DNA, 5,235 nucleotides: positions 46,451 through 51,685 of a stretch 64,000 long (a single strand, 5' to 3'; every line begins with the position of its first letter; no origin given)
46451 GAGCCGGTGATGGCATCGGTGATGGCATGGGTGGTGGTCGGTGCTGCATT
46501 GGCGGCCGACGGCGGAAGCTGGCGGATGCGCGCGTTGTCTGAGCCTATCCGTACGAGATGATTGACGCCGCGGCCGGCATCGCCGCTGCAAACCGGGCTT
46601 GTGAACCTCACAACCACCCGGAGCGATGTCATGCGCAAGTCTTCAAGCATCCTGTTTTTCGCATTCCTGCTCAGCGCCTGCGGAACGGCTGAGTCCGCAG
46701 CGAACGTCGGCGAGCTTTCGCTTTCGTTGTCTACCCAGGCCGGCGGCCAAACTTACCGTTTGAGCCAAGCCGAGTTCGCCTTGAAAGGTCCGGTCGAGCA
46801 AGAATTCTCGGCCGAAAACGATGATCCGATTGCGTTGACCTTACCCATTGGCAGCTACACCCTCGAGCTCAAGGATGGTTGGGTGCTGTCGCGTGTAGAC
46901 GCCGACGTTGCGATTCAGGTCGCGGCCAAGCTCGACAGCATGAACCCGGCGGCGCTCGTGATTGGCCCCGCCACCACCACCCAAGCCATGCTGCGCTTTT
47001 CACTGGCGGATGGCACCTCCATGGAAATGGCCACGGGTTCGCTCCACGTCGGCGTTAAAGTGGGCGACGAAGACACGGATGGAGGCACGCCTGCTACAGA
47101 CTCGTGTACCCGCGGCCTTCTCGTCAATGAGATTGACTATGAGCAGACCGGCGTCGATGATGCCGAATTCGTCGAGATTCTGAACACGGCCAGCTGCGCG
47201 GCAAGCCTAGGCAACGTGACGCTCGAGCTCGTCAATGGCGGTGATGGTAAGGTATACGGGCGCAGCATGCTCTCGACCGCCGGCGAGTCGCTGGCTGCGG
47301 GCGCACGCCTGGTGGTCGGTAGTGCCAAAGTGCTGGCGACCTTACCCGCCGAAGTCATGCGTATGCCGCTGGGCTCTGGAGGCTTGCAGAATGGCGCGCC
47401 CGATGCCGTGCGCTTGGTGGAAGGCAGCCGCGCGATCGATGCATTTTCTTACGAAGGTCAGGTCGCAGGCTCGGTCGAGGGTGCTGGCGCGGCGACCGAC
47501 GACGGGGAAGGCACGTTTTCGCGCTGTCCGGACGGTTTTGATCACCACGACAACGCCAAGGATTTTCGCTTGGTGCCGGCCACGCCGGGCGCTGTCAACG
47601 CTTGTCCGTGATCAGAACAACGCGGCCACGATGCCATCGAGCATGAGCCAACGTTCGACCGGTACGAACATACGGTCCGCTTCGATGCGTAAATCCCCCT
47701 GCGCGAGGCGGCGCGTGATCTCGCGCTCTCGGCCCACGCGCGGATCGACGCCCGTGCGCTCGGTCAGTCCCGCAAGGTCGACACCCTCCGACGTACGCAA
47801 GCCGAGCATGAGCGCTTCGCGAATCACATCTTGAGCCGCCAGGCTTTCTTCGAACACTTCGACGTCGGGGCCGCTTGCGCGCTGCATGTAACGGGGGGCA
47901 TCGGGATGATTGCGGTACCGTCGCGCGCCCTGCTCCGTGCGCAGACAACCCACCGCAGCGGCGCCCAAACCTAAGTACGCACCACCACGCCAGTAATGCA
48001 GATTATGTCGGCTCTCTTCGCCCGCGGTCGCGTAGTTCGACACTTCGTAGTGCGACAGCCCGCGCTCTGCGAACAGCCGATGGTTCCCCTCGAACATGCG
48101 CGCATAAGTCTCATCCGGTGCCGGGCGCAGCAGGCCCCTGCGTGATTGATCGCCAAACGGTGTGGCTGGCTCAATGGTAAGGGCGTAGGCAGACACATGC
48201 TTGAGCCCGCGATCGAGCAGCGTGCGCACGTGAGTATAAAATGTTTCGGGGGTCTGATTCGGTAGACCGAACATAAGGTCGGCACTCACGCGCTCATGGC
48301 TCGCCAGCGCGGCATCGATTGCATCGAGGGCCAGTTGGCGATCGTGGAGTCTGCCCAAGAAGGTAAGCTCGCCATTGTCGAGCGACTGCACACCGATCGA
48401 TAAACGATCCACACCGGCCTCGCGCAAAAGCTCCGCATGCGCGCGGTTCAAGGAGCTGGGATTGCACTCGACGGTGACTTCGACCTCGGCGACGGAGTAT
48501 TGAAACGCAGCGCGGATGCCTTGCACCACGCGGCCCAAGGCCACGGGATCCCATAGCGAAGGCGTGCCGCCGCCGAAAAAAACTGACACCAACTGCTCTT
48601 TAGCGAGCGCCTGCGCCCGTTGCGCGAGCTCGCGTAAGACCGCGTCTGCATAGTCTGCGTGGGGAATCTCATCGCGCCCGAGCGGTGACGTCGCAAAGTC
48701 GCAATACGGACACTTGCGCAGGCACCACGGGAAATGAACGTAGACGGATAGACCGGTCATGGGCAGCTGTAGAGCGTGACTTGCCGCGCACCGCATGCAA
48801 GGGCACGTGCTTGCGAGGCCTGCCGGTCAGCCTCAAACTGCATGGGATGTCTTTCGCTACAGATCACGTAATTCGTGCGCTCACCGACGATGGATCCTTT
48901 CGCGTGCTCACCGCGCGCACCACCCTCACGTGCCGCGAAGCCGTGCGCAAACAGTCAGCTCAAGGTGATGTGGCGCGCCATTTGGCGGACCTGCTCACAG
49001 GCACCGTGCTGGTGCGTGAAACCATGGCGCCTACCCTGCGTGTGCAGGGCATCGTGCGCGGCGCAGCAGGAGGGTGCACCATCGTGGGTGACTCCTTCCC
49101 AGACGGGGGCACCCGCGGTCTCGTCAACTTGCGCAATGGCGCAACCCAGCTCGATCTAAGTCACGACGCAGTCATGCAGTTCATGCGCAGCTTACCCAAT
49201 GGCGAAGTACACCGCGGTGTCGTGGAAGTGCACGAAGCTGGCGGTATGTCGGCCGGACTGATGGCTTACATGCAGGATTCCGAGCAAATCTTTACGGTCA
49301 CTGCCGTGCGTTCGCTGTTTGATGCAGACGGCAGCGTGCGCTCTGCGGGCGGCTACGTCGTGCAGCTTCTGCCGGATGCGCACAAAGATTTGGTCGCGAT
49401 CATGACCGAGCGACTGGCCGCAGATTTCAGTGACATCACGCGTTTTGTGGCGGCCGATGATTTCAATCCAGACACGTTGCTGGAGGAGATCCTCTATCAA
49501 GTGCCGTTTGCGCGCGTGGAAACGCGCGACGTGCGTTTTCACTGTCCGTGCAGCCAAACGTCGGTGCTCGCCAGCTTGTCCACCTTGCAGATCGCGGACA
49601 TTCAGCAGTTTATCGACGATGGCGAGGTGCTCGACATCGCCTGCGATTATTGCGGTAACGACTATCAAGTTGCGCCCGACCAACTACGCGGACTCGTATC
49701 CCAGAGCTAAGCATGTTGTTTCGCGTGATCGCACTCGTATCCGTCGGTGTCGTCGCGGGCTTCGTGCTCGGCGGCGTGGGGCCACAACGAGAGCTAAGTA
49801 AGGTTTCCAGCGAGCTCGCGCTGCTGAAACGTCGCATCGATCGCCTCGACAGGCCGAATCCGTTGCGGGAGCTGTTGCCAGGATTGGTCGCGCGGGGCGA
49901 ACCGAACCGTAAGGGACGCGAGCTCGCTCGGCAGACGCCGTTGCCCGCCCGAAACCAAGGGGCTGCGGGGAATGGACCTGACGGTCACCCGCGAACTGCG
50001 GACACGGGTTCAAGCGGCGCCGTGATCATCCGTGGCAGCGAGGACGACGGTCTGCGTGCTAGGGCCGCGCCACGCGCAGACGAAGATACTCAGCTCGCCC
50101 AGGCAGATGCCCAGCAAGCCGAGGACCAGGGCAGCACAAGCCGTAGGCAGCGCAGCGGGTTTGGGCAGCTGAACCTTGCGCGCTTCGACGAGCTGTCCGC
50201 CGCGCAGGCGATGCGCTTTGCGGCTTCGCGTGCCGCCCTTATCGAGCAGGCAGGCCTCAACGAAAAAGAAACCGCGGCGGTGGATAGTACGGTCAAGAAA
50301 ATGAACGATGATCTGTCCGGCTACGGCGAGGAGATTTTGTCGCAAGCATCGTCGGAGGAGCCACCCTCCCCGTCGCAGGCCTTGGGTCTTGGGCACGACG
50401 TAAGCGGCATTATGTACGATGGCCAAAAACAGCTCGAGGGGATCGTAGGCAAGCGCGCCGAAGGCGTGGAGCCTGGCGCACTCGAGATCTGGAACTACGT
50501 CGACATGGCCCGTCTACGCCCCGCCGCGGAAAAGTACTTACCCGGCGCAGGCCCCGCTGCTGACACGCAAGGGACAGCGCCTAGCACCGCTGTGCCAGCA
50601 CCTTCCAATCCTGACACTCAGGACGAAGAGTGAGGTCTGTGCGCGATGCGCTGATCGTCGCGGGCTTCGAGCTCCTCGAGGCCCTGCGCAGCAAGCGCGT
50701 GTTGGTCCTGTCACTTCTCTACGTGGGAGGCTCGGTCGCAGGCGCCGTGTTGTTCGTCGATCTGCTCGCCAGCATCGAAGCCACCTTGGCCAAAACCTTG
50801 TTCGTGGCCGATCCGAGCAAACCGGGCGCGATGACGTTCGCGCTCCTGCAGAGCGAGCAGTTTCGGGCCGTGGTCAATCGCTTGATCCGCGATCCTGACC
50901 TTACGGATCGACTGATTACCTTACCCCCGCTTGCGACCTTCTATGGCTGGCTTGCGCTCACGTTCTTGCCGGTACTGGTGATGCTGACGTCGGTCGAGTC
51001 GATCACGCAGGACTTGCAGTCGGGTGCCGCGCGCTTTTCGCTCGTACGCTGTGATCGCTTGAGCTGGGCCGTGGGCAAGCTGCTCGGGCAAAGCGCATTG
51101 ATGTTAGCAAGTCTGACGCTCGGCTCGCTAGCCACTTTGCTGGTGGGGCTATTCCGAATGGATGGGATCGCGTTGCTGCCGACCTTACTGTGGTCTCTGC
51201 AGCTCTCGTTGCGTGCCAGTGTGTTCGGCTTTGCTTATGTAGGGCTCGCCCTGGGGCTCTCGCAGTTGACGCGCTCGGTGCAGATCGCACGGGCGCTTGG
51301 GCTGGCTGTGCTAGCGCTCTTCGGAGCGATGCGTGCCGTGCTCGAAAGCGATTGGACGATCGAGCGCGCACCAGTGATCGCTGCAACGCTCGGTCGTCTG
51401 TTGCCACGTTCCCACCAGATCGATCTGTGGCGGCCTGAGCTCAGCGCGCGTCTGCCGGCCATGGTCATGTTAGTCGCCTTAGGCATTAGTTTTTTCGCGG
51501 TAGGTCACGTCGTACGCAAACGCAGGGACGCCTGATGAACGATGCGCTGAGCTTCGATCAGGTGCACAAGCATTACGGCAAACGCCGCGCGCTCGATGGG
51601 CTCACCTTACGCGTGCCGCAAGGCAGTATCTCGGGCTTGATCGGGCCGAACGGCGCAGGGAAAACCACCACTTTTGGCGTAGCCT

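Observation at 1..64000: Pentamer CTTAC/GTAAG (core of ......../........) is several-fold over-represented and recruits rare codons and TAA stops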

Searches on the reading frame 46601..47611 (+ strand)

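Call 53: search_protein_families(library=pfam, proteins=[window:46601-47611:+])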
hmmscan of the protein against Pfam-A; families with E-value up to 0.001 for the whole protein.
window:46601-47611:+ (336 aa): 1 family
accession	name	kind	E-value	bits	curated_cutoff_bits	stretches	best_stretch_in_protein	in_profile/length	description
PF00932.25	LTD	-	2.1e-07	31.7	34.3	1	170-284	5-107/109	Lamin Tail Domain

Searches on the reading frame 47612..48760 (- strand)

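Call 53: search_protein_families(library=pfam, proteins=[window:47612-48760:-])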
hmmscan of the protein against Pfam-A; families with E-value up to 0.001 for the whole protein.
window:47612-48760:- (382 aa): 2 families
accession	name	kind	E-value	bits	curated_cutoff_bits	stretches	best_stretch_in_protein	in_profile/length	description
PF04055.27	Radical_SAM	-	3.2e-25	89.7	29.5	1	7-180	1-165/166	Radical SAM superfamily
PF06969.22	HemN_C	-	9.7e-09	35.6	24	1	308-363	2-57/67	HemN C-terminal domain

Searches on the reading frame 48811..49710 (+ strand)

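Call 53: search_protein_families(library=pfam, proteins=[window:48811-49710:+])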
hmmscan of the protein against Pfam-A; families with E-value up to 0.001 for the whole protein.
window:48811-49710:+ (299 aa): 1 family
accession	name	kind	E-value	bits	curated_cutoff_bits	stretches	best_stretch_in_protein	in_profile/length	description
PF01430.24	HSP33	-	1.1e-44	153.4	21.4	1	18-287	1-272/273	Hsp33 protein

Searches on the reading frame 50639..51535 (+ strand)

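Call 53: search_protein_families(library=pfam, proteins=[window:50639-51535:+])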
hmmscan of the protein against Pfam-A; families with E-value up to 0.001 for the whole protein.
window:50639-51535:+ (298 aa): 1 family
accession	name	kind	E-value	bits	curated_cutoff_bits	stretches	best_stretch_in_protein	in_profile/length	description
PF12679.13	ABC2_membrane_2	-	2.4e-10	40.6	27.2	1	6-229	2-196/283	ABC-2 family transporter protein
